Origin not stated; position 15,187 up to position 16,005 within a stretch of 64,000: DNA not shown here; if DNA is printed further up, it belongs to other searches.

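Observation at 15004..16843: tmRNA gene with a duplicated 3' end bracketing a 1.3-kb integrase-less islet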

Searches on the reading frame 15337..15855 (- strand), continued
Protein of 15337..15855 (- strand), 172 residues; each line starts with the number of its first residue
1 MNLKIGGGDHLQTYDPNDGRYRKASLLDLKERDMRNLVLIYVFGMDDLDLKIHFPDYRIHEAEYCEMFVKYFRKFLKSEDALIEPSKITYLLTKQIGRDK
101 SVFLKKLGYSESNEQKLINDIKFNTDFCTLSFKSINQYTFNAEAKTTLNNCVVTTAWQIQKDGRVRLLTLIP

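Call 78: search_solved_structures(query=A3, max_evalue=10, show_alignments=2)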
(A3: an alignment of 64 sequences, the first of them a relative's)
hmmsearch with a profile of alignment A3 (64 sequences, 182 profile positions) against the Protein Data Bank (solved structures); distinct sequences matched with E-value up to 10: 5.
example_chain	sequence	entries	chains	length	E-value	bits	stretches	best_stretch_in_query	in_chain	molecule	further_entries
7osv_A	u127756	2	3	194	0.012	18.9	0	102-124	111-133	DeNovoTIM6-SB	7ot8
6cp9_A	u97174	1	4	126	0.18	15.1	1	111-176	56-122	CdiA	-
5tmx_A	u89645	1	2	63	1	12.6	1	62-94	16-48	Protein SinI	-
1b0n_B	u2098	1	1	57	1.1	12.5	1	64-94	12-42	PROTEIN (SINI PROTEIN)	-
2n5j_A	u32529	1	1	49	1.7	11.9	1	97-127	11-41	Ribonuclease ZC3H12A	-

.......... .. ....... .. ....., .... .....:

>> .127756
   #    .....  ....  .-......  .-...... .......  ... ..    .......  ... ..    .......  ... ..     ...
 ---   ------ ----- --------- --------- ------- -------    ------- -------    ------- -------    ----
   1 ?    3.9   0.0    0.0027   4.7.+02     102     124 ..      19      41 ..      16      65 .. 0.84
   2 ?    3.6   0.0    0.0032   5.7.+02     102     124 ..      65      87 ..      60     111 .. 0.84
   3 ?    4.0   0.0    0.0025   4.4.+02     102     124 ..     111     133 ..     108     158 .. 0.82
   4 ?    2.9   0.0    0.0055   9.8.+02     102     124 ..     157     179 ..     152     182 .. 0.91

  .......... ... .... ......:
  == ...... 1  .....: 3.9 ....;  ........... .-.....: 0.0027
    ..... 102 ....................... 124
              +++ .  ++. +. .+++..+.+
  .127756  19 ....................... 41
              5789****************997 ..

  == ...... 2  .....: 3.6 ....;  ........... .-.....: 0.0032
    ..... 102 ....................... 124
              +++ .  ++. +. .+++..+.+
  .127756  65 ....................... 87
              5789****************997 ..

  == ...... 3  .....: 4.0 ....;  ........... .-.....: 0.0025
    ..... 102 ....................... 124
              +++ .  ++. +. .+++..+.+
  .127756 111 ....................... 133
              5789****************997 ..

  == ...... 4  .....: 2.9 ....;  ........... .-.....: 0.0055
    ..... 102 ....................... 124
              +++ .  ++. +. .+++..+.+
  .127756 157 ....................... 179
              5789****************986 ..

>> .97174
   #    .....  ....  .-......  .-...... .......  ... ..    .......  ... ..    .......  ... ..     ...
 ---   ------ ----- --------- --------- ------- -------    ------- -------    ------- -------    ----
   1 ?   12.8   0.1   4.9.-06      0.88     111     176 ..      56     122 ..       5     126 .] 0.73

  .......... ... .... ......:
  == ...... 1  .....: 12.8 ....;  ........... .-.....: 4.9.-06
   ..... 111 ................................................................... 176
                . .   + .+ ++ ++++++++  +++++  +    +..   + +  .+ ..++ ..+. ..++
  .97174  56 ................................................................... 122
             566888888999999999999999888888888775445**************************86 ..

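Call 86: search_dna_similar(query=P0001, collection=phages, mode=protein, max_evalue=0.001, max_rows=15)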
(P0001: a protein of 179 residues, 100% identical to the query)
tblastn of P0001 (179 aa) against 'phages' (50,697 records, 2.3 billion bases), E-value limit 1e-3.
No match.

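Call 87: search_dna_similar(query=P0001, collection=plasmids, mode=protein, max_evalue=0.001, max_rows=15)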
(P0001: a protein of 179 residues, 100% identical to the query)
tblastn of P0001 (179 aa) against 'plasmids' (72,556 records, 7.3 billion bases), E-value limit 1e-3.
No match.

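Call 90: find_encoding_contigs(protein=P0021, flank=5000, max_places=2)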
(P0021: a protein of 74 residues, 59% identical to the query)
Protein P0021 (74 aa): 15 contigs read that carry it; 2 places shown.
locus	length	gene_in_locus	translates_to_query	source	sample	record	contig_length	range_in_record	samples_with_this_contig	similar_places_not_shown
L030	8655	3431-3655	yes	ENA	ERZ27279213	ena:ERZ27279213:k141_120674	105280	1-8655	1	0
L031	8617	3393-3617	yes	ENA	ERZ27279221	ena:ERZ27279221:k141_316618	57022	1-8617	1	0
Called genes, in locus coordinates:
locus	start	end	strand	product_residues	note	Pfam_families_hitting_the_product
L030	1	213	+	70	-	?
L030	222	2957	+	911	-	PF00128:Alpha-amylase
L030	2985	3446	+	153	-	-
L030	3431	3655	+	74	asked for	-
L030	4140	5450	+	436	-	PF00990:GGDEF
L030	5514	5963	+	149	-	PF12098:DUF3574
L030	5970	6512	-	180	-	PF03352:Adenine_glyco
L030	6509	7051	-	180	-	PF01035:DNA_binding_1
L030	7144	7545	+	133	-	-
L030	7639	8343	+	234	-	-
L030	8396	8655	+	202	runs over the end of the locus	-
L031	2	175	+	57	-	?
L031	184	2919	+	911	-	PF00128:Alpha-amylase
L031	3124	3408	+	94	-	-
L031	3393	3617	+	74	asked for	-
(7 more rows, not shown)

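Call 91: find_encoding_contigs(protein=P0027, flank=5000, max_places=2)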
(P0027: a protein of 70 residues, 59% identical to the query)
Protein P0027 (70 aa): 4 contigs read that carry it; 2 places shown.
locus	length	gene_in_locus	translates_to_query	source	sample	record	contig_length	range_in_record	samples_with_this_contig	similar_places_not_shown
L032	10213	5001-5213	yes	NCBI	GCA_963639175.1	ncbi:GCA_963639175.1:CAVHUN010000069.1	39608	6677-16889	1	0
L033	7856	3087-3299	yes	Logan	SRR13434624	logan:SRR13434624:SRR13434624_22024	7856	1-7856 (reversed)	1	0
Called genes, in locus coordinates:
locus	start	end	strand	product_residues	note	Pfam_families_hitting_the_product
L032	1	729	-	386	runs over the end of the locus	PF00155:Aminotran_1_2 (weak), PF00266:Aminotran_5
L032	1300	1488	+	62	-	PF15731:MqsA_antitoxin (weak), PF12844:HTH_19 (weak), PF01381:HTH_3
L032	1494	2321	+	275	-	PF02086:MethyltransfD12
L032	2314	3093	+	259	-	PF01555:N6_N4_Mtase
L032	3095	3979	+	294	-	PF04556:DpnII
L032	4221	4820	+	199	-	PF01648:ACPS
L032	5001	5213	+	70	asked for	-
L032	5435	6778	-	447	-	PF04326:SLFN_AlbA_2, PF13749:HATPase_c_4, PF08279:HTH_11 (weak), PF13404:HTH_AsnC-type (weak), PF13412:HTH_24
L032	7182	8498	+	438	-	PF02403:Seryl_tRNA_N, PF00587:tRNA-synt_2b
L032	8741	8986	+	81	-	PF05154:TM2 (weak)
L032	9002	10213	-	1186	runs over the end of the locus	PF13195:DUF4011 (weak)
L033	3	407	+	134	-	?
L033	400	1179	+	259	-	PF01555:N6_N4_Mtase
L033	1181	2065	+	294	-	PF04556:DpnII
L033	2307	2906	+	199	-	PF01648:ACPS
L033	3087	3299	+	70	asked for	-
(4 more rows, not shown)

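Call 92: find_encoding_contigs(protein=P0044, flank=5000, max_places=2)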
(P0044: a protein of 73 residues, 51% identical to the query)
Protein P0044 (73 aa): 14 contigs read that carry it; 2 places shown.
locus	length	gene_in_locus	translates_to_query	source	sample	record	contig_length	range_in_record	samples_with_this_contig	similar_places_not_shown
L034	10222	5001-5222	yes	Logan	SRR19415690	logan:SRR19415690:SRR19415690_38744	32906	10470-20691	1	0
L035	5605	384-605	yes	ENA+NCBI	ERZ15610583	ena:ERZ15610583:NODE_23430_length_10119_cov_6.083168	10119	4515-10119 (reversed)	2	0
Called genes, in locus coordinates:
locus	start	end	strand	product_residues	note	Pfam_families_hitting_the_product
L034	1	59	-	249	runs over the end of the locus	PF06912:DUF1275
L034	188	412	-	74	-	-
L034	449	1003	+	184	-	PF01209:Ubie_methyltran, PF05175:MTS, PF06325:PrmA (weak), PF13489:Methyltransf_23, PF13847:Methyltransf_31, PF08241:Methyltransf_11, PF08242:Methyltransf_12, PF13649:Methyltransf_25, +3 more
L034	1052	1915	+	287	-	-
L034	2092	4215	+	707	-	-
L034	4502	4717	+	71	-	-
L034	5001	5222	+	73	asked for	-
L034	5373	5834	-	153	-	-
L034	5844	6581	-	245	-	PF03009:GDPD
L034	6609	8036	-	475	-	PF07690:MFS_1, PF13347:MFS_2, PF07690:MFS_1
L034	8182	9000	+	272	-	PF00702:Hydrolase, PF13344:Hydrolase_6, PF13419:HAD_2 (weak), PF13242:Hydrolase_like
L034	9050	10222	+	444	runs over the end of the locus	PF03051:Peptidase_C1_2, PF00112:Peptidase_C1 (faint)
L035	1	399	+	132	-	?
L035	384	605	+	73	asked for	-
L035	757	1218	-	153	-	-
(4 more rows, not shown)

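Call 99: fold_search(model_id=the predicted structure, library=viral)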
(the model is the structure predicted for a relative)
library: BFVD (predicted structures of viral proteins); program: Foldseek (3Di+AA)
matches with E <= 10: 807; with E <= 0.001: 1
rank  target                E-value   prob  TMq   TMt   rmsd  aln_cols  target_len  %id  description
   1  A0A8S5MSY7            8.5e-04  1.00  0.45  0.26   9.5       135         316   21  Zinc-binding metallo-peptidase [virus sp. ctzmw3]
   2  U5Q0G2                3.3e-02  0.94  0.33  0.46   5.4       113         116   10  Uncharacterized protein [Bacillus phage Slash]
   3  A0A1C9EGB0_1          8.6e-02  0.14  0.19  0.05  16.2       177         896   12  Viral structural protein [Acidianus two-tailed phage variant 1]
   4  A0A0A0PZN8            1.1e-01  0.23  0.18  0.30  13.6       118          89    8  DUF7355 domain-containing protein [Pectobacterium bacteriophage PM2]
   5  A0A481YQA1            1.2e-01  0.12  0.16  0.17  15.0       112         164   15  Uncharacterized protein [Pithovirus LCDPAC02]
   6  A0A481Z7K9            1.2e-01  0.21  0.26  0.30  14.7       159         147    6  Uncharacterized protein [Pithovirus LCPAC304]
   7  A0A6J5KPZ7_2          1.8e-01  0.06  0.14  0.05  25.1       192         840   10  Cytidine and deoxycytidylate deaminase domain containing protein [uncultured Caudovirales phage]
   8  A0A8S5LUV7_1          2.0e-01  0.28  0.30  0.08  18.4       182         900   12  Crystallin beta/gamma motif-containing protein [Podoviridae sp. ctrub15]
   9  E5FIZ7                2.0e-01  0.16  0.17  0.29  13.7       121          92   17  Uncharacterized protein cd.3 [Escherichia phage vB_EcoM_VR7]
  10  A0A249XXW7            2.0e-01  0.12  0.18  0.25  16.3       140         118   11  Uncharacterized protein [Enterococcus phage EF1]
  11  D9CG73                2.0e-01  0.07  0.16  0.12  18.4       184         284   10  (no name in the UniProt tables at hand)
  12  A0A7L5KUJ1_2          2.1e-01  0.07  0.15  0.03  24.0       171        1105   16  (no name in the UniProt tables at hand)
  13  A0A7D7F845            2.4e-01  0.08  0.17  0.05  21.1       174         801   10  RNA-directed RNA polymerase L (Fragment) [Hymenopteran phenui-related virus OKIAV306]
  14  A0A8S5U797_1          2.8e-01  0.13  0.27  0.06  17.9       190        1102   13  Large polyvalent protein-associated domain 3 (Fragment) [Podoviridae sp. ctngc57]
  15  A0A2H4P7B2            3.4e-01  0.08  0.16  0.19  10.5       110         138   14  Uncharacterized protein [Pseudomonas phage nickie]
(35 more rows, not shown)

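Call 109: search_protein_families(library=pfam, proteins=[L029:3640-4884:-, L029:3159-3731:-, L029:4961-5383:-, L027:7185-7895:+, L027:7882-8406:+, L027:8348-8737:+, L027:14110-14814:-, L028:2071-2730:-, L029:6786-8633:-], max_evalue=0.001)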
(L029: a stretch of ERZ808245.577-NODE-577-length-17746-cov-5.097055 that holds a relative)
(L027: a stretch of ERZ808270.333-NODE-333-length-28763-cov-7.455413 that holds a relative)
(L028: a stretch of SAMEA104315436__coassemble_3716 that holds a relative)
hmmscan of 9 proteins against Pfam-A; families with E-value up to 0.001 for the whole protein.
L029:3640-4884:- (414 aa): 4 families
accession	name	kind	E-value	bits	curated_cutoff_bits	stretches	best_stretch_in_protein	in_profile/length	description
PF00239.26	Resolvase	-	5e-34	117.9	23.3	1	26-174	1-144/145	Resolvase, N terminal domain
PF07508.19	Recombinase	-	1.2e-24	87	21.1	1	197-305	1-102/102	Recombinase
PF13408.12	Zn_ribbon_recom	-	4.7e-14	52.9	25.3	1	326-387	2-57/58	Recombinase zinc beta ribbon domain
PF23451.1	Zn_ribbon_PaaD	-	0.00062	19.8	27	0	329-357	14-42/53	PaaD zinc beta ribbon domain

L029:3159-3731:- (190 aa): 0 families

L029:4961-5383:- (140 aa): 0 families

L027:7185-7895:+ (236 aa): 1 family
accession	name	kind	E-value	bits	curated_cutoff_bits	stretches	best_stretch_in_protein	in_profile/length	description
PF14386.11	DUF4417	-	1.1e-32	113.5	28.9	1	48-203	23-170/183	Domain of unknown function (DUF4417)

L027:7882-8406:+ (174 aa): 0 families

L027:8348-8737:+ (129 aa): 0 families

L027:14110-14814:- (234 aa): 0 families

L028:2071-2730:- (219 aa): 0 families

L029:6786-8633:- (615 aa): 1 family
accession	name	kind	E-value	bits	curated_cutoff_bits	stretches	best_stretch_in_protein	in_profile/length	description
PF04266.20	ASCH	-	1.3e-09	39.1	21.2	1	7-99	2-87/103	ASCH domain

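Call 114: list_cluster_members(proteins=[window:15337-15855:-, window:15122-15340:-, window:15122-15325:-, window:15948-16382:+])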
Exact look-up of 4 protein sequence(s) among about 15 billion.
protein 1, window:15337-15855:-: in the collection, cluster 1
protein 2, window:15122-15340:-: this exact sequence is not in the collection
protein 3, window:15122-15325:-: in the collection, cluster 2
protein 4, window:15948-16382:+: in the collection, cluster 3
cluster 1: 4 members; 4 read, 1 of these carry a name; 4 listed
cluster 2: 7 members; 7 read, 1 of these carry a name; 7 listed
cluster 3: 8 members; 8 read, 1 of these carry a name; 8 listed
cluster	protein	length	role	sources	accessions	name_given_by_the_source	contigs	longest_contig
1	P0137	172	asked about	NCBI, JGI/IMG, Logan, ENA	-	-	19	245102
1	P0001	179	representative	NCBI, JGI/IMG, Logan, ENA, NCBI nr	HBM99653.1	MAG TPA: hypothetical protein DD384_00135 [Firmicutes bacterium] | hypothetical protein [Bacillota bacterium]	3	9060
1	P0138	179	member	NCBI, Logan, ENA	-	-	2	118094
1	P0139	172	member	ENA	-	-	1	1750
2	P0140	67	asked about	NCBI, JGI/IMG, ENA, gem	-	-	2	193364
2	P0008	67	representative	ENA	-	-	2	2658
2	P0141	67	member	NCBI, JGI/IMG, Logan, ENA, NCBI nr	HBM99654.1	MAG TPA: hypothetical protein DD384_00140 [Firmicutes bacterium] | hypothetical protein [Bacillota bacterium]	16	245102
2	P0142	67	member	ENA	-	-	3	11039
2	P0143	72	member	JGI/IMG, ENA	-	-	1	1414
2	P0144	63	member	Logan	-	-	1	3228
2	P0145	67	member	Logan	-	-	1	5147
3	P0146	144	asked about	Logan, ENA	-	-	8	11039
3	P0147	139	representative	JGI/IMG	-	-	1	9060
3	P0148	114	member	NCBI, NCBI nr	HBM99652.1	MAG TPA: hypothetical protein DD384_00130 [Firmicutes bacterium] | hypothetical protein [Bacillota bacterium]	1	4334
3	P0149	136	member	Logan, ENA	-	-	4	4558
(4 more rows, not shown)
